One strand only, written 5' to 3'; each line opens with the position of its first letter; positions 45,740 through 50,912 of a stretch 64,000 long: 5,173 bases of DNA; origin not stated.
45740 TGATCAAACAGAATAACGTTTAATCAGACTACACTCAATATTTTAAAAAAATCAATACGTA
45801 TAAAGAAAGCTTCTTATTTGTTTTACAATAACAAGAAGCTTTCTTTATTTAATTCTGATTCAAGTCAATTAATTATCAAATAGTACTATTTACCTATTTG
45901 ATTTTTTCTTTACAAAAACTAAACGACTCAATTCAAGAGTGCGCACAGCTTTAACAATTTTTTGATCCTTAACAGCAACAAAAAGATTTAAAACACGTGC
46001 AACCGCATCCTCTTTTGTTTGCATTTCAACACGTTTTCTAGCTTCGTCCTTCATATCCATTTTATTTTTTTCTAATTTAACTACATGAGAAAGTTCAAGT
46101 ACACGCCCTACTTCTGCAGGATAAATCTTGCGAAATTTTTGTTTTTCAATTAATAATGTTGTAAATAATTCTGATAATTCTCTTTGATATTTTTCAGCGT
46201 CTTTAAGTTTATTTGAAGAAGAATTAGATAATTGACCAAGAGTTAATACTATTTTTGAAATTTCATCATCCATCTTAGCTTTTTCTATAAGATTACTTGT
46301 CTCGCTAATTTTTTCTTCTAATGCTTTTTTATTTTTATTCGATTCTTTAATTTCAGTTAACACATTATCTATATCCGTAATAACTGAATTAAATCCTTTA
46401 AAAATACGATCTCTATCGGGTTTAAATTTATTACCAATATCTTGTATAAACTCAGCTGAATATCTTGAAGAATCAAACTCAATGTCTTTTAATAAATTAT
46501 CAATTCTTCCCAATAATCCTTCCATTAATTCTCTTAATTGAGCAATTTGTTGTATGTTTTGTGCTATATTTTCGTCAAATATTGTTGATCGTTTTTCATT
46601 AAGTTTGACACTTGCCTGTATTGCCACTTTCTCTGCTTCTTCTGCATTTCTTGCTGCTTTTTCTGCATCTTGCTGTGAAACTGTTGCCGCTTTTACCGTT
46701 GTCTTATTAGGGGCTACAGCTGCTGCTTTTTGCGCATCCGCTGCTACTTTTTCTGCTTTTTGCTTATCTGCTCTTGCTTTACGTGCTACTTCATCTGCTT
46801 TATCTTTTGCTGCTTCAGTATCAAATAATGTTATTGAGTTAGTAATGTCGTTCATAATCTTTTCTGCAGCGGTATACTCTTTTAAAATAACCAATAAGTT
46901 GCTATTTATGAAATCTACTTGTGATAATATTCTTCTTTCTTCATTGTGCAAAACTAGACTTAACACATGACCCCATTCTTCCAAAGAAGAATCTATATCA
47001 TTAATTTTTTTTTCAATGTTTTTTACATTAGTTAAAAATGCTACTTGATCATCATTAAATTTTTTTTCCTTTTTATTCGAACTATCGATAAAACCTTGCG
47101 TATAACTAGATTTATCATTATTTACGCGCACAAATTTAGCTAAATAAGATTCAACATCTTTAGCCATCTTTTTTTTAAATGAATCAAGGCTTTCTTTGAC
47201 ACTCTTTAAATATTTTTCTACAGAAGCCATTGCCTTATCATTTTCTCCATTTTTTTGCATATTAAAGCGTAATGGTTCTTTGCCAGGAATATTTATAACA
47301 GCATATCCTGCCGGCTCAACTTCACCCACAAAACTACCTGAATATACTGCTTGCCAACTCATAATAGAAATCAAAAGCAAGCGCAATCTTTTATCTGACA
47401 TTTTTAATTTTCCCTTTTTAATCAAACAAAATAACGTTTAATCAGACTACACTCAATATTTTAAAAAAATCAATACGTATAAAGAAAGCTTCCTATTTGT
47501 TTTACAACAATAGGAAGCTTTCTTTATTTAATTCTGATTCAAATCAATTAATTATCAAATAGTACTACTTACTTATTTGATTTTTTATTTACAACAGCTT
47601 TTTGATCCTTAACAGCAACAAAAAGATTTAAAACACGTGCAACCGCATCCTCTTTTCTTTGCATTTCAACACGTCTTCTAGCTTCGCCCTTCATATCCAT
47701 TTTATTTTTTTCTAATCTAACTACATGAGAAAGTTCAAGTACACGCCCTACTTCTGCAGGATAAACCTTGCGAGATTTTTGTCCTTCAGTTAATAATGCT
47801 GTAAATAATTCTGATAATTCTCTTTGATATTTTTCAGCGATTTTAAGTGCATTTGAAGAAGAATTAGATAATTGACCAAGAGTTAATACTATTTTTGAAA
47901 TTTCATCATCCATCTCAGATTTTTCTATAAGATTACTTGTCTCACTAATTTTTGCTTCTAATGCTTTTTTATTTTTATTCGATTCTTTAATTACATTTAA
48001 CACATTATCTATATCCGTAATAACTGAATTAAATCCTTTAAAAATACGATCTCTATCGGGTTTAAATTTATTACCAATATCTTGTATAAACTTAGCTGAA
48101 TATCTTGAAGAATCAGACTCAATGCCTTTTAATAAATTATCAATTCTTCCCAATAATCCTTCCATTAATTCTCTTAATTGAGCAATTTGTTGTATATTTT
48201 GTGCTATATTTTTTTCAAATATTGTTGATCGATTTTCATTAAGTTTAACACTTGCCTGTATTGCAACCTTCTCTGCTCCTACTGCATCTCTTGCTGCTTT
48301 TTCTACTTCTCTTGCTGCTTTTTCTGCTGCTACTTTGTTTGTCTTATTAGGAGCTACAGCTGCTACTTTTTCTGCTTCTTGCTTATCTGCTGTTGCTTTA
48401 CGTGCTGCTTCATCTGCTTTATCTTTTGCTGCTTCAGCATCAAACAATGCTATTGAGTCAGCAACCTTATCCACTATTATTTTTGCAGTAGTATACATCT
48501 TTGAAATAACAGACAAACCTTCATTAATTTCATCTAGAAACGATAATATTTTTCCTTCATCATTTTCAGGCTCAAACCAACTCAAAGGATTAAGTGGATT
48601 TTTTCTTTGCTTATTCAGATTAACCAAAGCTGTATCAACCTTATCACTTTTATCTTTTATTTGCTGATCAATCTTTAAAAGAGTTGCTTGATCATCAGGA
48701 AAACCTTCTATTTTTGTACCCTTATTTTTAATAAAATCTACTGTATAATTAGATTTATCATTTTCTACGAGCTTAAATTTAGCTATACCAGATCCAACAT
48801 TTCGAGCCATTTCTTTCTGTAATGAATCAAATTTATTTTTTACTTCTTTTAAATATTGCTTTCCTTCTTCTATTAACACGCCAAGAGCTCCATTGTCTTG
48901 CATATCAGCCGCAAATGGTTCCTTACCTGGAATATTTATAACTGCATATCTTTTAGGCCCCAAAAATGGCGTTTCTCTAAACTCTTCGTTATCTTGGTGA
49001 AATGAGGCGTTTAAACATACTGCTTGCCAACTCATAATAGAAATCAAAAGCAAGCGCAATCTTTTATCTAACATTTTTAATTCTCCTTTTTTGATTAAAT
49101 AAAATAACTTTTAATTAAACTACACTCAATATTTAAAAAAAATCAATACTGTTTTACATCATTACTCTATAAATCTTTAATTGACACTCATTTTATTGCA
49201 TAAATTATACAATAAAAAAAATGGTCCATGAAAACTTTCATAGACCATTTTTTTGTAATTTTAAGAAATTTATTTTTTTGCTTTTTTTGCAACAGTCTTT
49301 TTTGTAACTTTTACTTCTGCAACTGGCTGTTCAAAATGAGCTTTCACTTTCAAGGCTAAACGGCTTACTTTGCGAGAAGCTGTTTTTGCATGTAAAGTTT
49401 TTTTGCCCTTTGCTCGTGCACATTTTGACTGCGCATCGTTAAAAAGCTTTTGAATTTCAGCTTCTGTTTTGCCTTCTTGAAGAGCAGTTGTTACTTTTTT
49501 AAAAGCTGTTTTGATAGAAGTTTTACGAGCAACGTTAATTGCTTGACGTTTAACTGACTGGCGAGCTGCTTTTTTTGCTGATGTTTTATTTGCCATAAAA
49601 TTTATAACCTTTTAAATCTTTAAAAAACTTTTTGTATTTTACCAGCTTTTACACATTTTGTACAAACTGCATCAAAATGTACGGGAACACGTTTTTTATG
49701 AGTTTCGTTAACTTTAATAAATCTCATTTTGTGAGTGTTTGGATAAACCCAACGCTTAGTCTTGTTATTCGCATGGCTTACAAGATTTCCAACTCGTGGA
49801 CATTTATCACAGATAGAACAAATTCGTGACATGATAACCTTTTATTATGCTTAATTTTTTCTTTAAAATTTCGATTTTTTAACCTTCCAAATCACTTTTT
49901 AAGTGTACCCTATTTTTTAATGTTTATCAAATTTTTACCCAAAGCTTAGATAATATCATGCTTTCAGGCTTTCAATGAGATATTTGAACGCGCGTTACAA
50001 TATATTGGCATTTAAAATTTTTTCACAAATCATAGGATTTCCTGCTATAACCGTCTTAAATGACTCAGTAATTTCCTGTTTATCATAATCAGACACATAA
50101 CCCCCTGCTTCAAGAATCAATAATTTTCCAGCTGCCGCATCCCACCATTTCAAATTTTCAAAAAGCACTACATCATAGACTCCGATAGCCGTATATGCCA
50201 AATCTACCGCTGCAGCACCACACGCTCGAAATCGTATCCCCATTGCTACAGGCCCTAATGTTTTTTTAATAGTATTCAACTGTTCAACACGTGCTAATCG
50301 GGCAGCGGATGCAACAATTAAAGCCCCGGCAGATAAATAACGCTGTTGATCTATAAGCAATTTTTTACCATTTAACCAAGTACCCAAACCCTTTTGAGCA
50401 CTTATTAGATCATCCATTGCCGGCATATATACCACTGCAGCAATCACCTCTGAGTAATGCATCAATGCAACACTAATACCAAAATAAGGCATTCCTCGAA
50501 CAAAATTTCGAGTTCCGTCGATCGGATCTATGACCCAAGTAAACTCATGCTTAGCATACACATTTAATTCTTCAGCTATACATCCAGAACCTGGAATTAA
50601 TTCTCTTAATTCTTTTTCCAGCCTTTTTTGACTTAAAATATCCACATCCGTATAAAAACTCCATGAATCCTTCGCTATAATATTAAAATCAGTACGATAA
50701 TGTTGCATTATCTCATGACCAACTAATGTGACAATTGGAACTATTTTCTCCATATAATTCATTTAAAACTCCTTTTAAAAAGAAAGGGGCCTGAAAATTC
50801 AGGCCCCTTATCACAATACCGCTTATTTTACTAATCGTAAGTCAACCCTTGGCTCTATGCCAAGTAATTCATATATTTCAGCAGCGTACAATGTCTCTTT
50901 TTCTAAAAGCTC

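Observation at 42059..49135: Tandem array of four paralogous signal-peptide coiled-coil genes with conserved ends and variable cores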

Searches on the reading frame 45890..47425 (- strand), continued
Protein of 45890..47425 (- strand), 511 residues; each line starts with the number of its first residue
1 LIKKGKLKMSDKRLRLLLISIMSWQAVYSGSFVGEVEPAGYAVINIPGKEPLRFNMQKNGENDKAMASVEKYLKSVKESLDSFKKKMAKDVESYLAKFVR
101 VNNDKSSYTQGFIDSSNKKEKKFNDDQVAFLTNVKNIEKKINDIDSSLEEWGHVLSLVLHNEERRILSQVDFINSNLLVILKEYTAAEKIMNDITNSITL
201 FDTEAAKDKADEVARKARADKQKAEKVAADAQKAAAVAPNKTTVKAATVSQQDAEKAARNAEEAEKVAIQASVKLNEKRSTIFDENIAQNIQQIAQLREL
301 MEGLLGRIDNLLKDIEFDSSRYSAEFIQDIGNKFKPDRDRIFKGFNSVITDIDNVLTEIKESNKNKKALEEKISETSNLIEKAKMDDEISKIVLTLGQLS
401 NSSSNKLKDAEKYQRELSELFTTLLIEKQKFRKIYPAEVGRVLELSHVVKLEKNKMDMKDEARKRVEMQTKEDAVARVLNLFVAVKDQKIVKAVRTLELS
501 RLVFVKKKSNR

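Call 56: search_protein_families(library=pfam, alignment_id=A5, max_evalue=10)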
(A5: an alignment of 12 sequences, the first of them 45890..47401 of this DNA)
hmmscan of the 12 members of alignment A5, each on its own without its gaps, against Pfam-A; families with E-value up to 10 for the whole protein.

A. member 1, window:45890-47401:- (503 aa): 4 families
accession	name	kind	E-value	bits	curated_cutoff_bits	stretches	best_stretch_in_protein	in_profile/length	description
PF14775.11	NYD-SP28_assoc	-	0.038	14.5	27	1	317-373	1-57/60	Sperm tail C-terminal domain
PF05339.17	DUF739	-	0.071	13.7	27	1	460-493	26-59/69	Protein of unknown function (DUF739)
PF04513.17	Baculo_PEP_C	-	0.42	11.1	38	2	279-352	25-98/140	Baculovirus polyhedron envelope protein, PEP, C terminus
PF08702.15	Fib_alpha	-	0.48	11.1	29.9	2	233-308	51-126/143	Fibrinogen alpha/beta chain family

B. families by the number of members that match (of 12 scanned): 31 families (the first 25 are shown)
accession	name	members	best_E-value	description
PF07889.17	DUF1664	2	0.0095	Protein of unknown function (DUF1664)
PF04513.17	Baculo_PEP_C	2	0.014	Baculovirus polyhedron envelope protein, PEP, C terminus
PF08653.15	DASH_Dam1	2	0.014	DASH complex subunit Dam1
PF22952.2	KH_11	2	0.064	Eukaryotic type KH-domain (KH-domain type I)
PF15328.11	GCOM2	1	0.00053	Putative GRINL1B complex locus protein 2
PF03127.19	GAT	1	0.0066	GAT domain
PF21034.3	BCAS3_WD40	1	0.021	BCAS3, WD40 repeat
PF15550.11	Draxin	1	0.023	Draxin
PF10157.14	BORCS6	1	0.025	BLOC-1-related complex sub-unit 6 C-terminal helix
PF00612.33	IQ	1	0.033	IQ calmodulin-binding motif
PF14775.11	NYD-SP28_assoc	1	0.038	Sperm tail C-terminal domain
PF15307.11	SPACA7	1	0.04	Sperm acrosome-associated protein 7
PF11849.14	DUF3369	1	0.048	Domain of unknown function (DUF3369)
PF05339.17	DUF739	1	0.071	Protein of unknown function (DUF739)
PF20882.2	Sos7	1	0.084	Kinetochore protein Sos7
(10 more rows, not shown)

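Call 69: predict_structure(alignment_id=A8)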
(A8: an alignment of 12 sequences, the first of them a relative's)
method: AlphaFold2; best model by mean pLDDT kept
length: 489 residues; sequences in the alignment: 12
mean_pLDDT: 77.8   pTM: 0.62
mean pLDDT of the five models: 77.8, 77.3, 75.3, 74.6, 72.0
residues with pLDDT >= 90: 87; 70-90: 278; 50-70: 82; < 50: 42
segments of 3 or more residues with pLDDT < 50: 1-6, 13-39, 441-445
pLDDT, mean of each block of 10 residues (from residue 1): 47 46 35 34 71 58 76 86 89 92 90 91 92 88 88 67 82 88 89 91 92 92 91 87 90 88 86 86 83 79 85 81 85 89 89 87 84 74 80 86 86 80 72 56 51 62 67 64 55
secondary structure, 60 per line:
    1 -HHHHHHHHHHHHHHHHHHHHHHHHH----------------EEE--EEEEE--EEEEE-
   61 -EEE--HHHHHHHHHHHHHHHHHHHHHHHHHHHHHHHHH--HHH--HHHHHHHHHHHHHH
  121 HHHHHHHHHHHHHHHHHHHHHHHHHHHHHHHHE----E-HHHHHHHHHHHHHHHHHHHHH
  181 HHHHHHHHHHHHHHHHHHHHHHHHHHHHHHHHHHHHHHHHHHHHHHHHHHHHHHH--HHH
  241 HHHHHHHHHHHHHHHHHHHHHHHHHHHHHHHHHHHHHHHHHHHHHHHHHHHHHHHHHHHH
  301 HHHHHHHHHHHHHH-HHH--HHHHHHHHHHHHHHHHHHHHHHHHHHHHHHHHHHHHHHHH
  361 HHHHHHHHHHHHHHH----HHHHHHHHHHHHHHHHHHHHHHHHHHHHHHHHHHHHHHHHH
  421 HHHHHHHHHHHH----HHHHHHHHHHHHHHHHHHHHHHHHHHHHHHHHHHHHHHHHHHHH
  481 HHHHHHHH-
elements in order: H2-26 E43-45 E48-52 E55-59 E62-64 H67-99 H107-152 H160-235 H238-314 H321-375 H380-432 H437-488

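Call 72: fold_search(model_id=the predicted structure, library=pdb)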
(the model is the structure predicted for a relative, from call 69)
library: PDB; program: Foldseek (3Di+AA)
matches with E <= 10: 289; with E <= 0.001: 0
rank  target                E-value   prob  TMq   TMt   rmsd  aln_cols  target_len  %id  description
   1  9cpb_5T               4.1e-02  0.92  0.22  0.33  41.3       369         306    8  Atomic model of bovine Fallopian tube cilia doublet microtubule (48-nm periodicity) (released 2024-10-30)
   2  8to0_z3               2.0e-01  0.69  0.20  0.36  37.7       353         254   10  48-nm repeating structure of doublets from mouse sperm flagella (released 2023-11-01)
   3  8snb_8K               2.3e-01  0.23  0.17  0.24  44.7       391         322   10  atomic model of sea urchin sperm doublet microtubule (48-nm periodicity) (released 2023-06-28)
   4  8pwv_E                3.2e-01  0.35  0.19  0.29  15.9       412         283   12  PfRH5 bound to monoclonal antibody MAD8-502 (released 2024-06-05)
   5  9a65_A                4.2e-01  0.12  0.14  0.12  108.0       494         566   11  Integrative model of YVAQ-MCPB by crosslinking MS and deep learning (released 2024-09-18)
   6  8to0_z1               5.1e-01  0.51  0.22  0.38  38.1       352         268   10  48-nm repeating structure of doublets from mouse sperm flagella (released 2023-11-01)
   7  6a6n                  5.1e-01  0.07  0.12  0.10  33.8       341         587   10  Crystal structure of an inward-open apo state of the eukaryotic ABC multidrug transporter CmABCB1 (released 2019-01-16)
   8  9e5c_1t               6.5e-01  0.08  0.13  0.06  56.4       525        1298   13  Cryo-EM structure of 96 nm repeat of microtubule doublet from T. brucei flagellum (released 2025-03-12)
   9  7pi6_A                7.2e-01  0.28  0.15  0.28  12.2       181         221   13  Trypanosoma brucei ISG65 bound to human complement C3d (released 2022-07-27)
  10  4z8n_B                9.3e-01  0.18  0.20  0.30  12.3       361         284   10  Crystal structure of the erythrocyte-binding domain from Plasmodium vivax reticulocyte-binding protein 2a (PvRBP2a) (released 2015-12-16)
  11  6bny                  9.8e-01  0.25  0.16  0.13  14.0       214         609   14  TBK1 in complex with tetrazole analog of amlexanox (released 2018-09-26)
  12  8pwu_G                9.8e-01  0.13  0.17  0.26  18.1       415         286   11  PfRH5 bound to monoclonal antibody MAD10-255 (released 2024-06-05)
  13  9exz_C                9.8e-01  0.08  0.15  0.13  23.8       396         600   11  Efficient and scalable protein design using a relaxed sequence space (released 2024-10-16)
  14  6wty_J                1.0e+00  0.21  0.20  0.30  11.7       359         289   12  Plasmodium vivax reticulocyte binding protein 2b (PvRBP2b) bound to human monoclonal antibody 253245 (released 2021-01-27)
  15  8otz_C1               1.1e+00  0.16  0.20  0.28  42.8       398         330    9  48-nm repeat of the native axonemal doublet microtubule from bovine sperm (released 2023-11-22)
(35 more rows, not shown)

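Call 75: fold_search(model_id=the predicted structure, library=viral)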
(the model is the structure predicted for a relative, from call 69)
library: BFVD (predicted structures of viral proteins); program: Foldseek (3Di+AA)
matches with E <= 10: 280; with E <= 0.001: 0
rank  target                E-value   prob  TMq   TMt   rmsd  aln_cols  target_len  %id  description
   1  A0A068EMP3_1          3.4e-03  0.98  0.24  0.12  28.1       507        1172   12  Putative tail protein [Bacillus phage CP-51]
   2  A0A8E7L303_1          6.2e-03  0.47  0.13  0.09  32.5       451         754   10  Tail protein [Enterococcus phage 113]
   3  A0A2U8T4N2            1.2e-02  0.91  0.22  0.27  29.1       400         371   12  Uncharacterized protein [White spot syndrome virus]
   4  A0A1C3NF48            2.7e-02  0.25  0.11  0.12  43.9       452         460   11  (no name in the UniProt tables at hand)
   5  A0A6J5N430            5.1e-02  0.63  0.23  0.15  45.1       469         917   14  Bacteriophage lambda, GpH, tail tape measure, N-terminal [uncultured Caudovirales phage]
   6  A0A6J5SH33            8.9e-02  0.44  0.18  0.11  45.1       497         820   13  Uncharacterized protein [uncultured Caudovirales phage]
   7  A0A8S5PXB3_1          1.5e-01  0.44  0.21  0.15  20.6       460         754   12  Minor tail protein [Myoviridae sp. ct4tH12]
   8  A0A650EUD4            2.3e-01  0.08  0.09  0.12  44.5       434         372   12  (no name in the UniProt tables at hand)
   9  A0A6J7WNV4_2          2.6e-01  0.30  0.21  0.15  23.8       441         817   15  Bacteriophage lambda, GpH, tail tape measure, C-terminal [uncultured Caudovirales phage]
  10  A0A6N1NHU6            3.1e-01  0.69  0.18  0.16  13.2       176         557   13  Peptidase inhibitor I9 [Tupanvirus deep ocean]
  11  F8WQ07                3.3e-01  0.16  0.17  0.06  57.3       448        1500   12  (no name in the UniProt tables at hand)
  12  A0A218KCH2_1          3.5e-01  0.41  0.19  0.11  37.2       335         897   14  (no name in the UniProt tables at hand)
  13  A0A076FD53            4.0e-01  0.21  0.20  0.11  44.9       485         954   11  Uncharacterized protein [Penaeus monodon nudivirus]
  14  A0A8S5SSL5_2          4.2e-01  0.12  0.15  0.10  63.8       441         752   14  Minor tail protein [Siphoviridae sp. ctv838]
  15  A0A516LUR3            4.2e-01  0.08  0.13  0.06  27.8       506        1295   11  (no name in the UniProt tables at hand)
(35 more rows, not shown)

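Call 97: search_protein_families(library=padloc, alignment_id=A5, max_evalue=0.01)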
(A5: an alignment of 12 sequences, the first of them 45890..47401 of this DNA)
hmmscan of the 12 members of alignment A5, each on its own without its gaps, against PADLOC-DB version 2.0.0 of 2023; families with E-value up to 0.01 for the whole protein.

A. member 1, window:45890-47401:- (503 aa): 0 families

B. families by the number of members that match (of 12 scanned): 7 families
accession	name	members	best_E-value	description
PDLC00553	JetC2|JetC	2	0.00053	DUF3584 domain; MukB-like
PDLC00551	JetC2|JetC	2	0.0045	DUF3584 domain; MukB-like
PDLC00582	JetC3|JetC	2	0.0046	DUF3584 domain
PDLC03865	LmuB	1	1.6e-05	-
PDLC00518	JetC1|JetC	1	0.00081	DUF3584 domain; MukB-like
PDLC01955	CARF9--CARF_HEPN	1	0.003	-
PDLC03022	MTase_I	1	0.006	Type I methyltransferase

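Call 98: search_protein_families(library=phrogs, alignment_id=A5, max_evalue=0.01)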
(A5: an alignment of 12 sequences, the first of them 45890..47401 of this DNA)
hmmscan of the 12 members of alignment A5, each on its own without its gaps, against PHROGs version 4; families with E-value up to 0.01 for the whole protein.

A. member 1, window:45890-47401:- (503 aa): 0 families

B. families by the number of members that match (of 12 scanned): 4 families
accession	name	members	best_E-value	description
phrog_9884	-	1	0.00016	-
phrog_20914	-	1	0.00099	-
phrog_346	-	1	0.004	minor tail protein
phrog_27769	-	1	0.0092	-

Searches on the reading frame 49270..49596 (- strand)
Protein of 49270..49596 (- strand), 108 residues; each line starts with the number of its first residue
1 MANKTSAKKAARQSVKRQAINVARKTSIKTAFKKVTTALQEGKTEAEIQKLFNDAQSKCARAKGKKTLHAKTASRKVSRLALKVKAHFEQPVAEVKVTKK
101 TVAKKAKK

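Call 28: search_protein_families(library=pfam, proteins=[window:49270-49596:-], max_evalue=0.00001)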
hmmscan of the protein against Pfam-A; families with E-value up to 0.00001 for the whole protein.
window:49270-49596:- (108 aa): 1 family
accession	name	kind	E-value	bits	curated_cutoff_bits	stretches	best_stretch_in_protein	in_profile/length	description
PF01649.23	Ribosomal_S20p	-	2.4e-18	67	29.5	1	2-85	1-83/83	Ribosomal protein S20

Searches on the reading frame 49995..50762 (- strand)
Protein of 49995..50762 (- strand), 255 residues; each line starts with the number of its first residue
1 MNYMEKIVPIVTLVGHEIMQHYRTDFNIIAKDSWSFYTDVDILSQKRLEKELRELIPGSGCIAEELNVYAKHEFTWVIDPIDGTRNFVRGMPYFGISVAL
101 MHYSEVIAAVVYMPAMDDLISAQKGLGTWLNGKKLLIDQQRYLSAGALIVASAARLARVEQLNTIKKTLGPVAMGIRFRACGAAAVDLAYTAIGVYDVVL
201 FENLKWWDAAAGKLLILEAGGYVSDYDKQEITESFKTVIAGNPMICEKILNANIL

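Call 28: search_protein_families(library=pfam, proteins=[window:49995-50762:-], max_evalue=0.00001)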
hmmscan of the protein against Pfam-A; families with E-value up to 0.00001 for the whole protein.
window:49995-50762:- (255 aa): 1 family
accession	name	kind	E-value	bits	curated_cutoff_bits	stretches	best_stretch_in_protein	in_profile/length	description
PF00459.30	Inositol_P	-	1.8e-49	169.1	27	1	11-247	13-260/271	Inositol monophosphatase family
